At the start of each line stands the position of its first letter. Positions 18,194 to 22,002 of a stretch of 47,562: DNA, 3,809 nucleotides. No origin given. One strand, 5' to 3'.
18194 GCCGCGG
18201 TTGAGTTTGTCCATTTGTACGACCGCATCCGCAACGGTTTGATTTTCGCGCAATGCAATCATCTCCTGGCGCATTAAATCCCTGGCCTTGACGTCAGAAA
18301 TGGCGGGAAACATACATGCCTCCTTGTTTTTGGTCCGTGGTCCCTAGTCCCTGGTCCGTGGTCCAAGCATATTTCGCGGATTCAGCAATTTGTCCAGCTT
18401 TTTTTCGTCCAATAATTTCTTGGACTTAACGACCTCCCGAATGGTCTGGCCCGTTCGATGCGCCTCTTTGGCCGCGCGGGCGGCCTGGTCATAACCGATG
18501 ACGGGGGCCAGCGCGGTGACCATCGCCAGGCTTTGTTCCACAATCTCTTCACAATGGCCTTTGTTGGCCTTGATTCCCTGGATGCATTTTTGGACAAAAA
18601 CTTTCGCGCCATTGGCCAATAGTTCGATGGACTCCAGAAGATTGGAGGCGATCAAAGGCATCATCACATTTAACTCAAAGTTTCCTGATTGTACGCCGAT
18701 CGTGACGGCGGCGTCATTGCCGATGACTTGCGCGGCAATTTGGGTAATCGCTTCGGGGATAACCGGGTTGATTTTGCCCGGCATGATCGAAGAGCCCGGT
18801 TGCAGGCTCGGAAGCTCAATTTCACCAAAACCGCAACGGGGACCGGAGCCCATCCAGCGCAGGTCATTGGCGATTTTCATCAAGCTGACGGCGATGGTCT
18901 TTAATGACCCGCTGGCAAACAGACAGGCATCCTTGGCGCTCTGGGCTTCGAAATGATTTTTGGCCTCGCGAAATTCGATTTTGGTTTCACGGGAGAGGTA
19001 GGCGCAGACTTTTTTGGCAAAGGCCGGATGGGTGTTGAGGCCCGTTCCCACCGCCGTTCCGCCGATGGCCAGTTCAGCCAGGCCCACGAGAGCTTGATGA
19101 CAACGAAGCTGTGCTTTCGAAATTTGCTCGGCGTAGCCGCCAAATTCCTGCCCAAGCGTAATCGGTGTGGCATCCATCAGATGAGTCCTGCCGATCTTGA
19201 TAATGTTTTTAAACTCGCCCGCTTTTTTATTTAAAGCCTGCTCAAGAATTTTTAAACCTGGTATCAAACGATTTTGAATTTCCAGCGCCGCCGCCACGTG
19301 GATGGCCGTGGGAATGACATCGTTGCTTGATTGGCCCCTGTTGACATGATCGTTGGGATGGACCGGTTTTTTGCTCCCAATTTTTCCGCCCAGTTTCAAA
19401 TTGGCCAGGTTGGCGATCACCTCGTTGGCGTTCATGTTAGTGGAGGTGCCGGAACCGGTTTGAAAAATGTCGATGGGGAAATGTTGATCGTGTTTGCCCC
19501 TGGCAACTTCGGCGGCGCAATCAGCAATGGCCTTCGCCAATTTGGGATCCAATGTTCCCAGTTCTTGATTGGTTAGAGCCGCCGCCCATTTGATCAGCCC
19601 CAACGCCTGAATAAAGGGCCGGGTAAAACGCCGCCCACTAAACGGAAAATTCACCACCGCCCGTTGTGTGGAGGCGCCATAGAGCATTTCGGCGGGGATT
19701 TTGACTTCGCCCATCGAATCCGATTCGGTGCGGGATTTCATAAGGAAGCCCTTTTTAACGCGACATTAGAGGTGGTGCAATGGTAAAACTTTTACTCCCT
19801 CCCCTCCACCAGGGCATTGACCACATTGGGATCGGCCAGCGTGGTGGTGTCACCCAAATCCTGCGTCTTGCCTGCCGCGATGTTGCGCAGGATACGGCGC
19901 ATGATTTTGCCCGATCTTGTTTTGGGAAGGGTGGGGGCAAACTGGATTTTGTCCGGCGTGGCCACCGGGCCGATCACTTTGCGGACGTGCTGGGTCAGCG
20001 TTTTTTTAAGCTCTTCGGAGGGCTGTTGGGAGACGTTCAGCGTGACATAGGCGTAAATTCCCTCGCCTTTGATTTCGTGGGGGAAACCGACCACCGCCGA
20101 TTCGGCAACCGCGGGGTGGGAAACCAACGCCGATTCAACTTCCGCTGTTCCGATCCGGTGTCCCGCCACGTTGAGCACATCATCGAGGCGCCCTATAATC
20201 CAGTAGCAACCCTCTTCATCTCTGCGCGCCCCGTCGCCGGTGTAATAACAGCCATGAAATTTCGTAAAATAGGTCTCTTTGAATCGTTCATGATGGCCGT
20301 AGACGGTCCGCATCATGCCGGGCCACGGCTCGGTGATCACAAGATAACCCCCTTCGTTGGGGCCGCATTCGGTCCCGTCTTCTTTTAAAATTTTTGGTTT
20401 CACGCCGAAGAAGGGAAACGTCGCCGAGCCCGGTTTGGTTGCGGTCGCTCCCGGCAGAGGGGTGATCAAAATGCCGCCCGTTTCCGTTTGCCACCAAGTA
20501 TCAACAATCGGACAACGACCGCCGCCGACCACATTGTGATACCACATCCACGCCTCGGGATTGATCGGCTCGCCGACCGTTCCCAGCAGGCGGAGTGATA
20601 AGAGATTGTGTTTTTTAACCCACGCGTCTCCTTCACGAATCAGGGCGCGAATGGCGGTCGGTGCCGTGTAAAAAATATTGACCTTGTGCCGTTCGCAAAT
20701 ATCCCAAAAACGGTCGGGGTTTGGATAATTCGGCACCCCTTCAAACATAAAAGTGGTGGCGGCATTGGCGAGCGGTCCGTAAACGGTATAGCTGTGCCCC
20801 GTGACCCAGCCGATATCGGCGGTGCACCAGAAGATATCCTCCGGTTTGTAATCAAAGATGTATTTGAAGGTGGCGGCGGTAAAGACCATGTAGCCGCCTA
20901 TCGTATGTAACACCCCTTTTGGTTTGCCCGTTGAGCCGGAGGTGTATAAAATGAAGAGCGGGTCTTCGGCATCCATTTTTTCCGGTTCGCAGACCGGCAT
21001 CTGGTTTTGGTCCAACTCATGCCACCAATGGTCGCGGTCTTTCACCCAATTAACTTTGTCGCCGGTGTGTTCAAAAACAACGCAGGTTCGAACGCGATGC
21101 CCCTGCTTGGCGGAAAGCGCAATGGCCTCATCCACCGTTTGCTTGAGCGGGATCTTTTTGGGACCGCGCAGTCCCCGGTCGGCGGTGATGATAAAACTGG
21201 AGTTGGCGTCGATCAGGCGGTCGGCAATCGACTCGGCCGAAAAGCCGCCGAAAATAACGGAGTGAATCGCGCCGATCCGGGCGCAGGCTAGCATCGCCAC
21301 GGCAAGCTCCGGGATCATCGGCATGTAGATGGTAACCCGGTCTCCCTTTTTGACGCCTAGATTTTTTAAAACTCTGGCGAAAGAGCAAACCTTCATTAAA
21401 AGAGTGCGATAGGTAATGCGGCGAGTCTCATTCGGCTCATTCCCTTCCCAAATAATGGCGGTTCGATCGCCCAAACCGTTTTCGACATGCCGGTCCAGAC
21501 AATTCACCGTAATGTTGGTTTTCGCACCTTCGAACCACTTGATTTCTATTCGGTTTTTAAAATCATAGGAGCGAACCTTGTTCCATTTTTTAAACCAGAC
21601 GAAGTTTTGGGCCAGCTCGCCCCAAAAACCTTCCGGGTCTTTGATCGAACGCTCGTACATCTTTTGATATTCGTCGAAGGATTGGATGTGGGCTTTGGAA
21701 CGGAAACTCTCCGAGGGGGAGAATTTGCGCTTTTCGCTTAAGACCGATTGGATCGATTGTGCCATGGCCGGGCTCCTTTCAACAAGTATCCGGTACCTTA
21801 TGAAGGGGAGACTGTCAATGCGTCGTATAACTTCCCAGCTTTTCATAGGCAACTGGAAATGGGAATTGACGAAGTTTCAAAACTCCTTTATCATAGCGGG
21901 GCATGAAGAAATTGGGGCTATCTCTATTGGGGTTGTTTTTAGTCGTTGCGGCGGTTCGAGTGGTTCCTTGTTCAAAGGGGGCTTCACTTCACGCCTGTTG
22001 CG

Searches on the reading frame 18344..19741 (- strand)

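Call 72: search_protein_families(library=pfam, proteins=[window:18344-19741:-], max_evalue=0.00001)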
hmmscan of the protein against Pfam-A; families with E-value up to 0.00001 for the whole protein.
window:18344-19741:- (465 aa): 2 families
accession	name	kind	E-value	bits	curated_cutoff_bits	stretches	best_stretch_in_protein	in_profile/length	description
PF00206.25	Lyase_1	-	3.3e-96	322.8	27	1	11-341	1-312/312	Lyase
PF10415.14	FumaraseC_C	-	2.6e-22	79.4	32.5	1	407-459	1-53/54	Fumarase C C-terminus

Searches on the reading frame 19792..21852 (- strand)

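Call 72: search_protein_families(library=pfam, proteins=[window:19792-21852:-], max_evalue=0.00001)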
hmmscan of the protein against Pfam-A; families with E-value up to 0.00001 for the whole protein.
window:19792-21852:- (686 aa): 3 families
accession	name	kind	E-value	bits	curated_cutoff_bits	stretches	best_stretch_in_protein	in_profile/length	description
PF00501.34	AMP-binding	-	4.7e-89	299.3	29.9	1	126-516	7-382/384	AMP-binding enzyme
PF13193.12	AMP-binding_C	-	2.1e-27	96.3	24.5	1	571-649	1-76/76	AMP-binding enzyme C-terminal domain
PF16177.11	ACAS_N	-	2.7e-21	75.6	27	1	62-118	1-55/55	Acetyl-coenzyme A synthetase N-terminus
